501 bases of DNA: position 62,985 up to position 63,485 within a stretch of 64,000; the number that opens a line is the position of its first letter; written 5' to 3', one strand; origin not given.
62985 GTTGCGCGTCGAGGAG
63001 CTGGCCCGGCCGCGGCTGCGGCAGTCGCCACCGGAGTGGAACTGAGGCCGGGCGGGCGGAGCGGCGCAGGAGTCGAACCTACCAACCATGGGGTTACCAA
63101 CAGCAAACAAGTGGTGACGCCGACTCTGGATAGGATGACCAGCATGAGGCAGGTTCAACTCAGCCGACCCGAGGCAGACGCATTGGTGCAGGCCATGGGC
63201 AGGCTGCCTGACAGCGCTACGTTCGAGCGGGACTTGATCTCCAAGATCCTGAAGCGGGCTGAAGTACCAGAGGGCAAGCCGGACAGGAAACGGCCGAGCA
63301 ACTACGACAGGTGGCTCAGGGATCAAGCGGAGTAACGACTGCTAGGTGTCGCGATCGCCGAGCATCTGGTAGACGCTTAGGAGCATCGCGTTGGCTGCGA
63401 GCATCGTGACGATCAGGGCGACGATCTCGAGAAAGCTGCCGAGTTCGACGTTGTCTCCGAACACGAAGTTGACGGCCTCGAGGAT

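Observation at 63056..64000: Direct duplication of a tRNA 3' end (tRNA-Sec-like) bracketing an 0.87-kb integrase-less remnant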

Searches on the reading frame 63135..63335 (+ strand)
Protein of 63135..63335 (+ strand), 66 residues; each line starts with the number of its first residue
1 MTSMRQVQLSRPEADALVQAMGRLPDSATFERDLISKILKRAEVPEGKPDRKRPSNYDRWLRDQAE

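Call 24: search_protein_families(library=pfam, proteins=[window:63135-63335:+], max_evalue=0.01)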
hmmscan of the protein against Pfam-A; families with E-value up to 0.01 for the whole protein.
window:63135-63335:+ (66 aa): 0 families

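Call 40: search_protein_families(library=phrogs, proteins=[window:63135-63335:+], max_evalue=1)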
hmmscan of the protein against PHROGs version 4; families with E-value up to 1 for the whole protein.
window:63135-63335:+ (66 aa): 0 families

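Call 62: find_homologous_proteins(query=window:63135-63332:+, max_evalue=0.001)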
Query seq(66 aa) (66 aa): 15 proteins with E <= 0.001 among 15 candidates.
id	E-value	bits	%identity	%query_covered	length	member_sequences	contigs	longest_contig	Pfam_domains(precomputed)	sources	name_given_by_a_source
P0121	2.7e-33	130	100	95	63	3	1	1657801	-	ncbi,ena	-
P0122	1.6e-31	124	92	100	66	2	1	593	-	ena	-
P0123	1.1e-29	119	86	100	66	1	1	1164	-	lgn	-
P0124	1.2e-28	115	88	97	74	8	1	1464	-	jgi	jgi:hypothetical protein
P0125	1.3e-28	115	86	100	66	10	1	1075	-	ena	-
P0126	4.0e-28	114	86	97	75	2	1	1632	-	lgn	-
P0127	4.5e-28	114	90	95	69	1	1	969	-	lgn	-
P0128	4.3e-27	110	87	95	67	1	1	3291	-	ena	-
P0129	1.1e-26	109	83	95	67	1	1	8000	-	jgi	jgi:hypothetical protein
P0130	3.4e-26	108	84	94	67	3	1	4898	-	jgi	jgi:hypothetical protein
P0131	2.9e-19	86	88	74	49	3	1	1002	-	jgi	jgi:hypothetical protein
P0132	5.6e-19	85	86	74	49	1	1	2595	-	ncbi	-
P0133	2.2e-18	83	91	67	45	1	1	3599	-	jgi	jgi:hypothetical protein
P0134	1.1e-13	68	59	85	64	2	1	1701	-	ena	-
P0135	3.0e-13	67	61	85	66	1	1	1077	-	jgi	jgi:hypothetical protein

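Call 63: find_encoding_contigs(protein=P0129, flank=8000, max_places=3)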
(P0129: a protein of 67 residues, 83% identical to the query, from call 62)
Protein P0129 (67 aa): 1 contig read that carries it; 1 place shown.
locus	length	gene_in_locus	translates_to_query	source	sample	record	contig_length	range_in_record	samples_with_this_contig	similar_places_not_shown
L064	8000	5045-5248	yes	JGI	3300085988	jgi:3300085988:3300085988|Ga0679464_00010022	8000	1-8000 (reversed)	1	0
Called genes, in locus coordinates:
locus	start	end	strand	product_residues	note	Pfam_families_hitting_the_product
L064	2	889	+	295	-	?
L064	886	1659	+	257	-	PF01694:Rhomboid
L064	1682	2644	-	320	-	-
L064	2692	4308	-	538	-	-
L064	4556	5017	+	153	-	-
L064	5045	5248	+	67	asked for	-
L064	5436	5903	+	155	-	-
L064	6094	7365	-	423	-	PF02450:LCAT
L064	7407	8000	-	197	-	?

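Call 64: find_encoding_contigs(protein=P0130, flank=8000, max_places=3)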
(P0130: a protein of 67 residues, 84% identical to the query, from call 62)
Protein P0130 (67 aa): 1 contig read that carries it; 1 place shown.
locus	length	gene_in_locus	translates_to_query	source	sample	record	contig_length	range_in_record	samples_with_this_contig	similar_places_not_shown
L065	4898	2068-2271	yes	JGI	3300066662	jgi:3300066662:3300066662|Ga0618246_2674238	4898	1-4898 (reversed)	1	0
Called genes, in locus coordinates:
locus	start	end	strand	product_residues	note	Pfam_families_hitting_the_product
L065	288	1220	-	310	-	-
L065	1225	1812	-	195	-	-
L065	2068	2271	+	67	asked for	-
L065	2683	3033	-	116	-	-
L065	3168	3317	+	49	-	-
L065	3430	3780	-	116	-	-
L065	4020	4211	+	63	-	-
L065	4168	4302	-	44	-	-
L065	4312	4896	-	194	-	?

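Call 69: search_protein_families(library=ncbifam, proteins=[P0121], max_evalue=0.1)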
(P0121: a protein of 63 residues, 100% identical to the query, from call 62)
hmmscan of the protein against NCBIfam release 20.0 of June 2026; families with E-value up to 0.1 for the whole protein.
P0121 (63 aa): 0 families

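Call 70: search_protein_families(library=padloc, proteins=[P0121], max_evalue=0.1)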
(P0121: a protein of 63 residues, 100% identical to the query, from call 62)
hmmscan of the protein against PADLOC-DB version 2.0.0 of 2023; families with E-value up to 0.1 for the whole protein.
P0121 (63 aa): 0 families
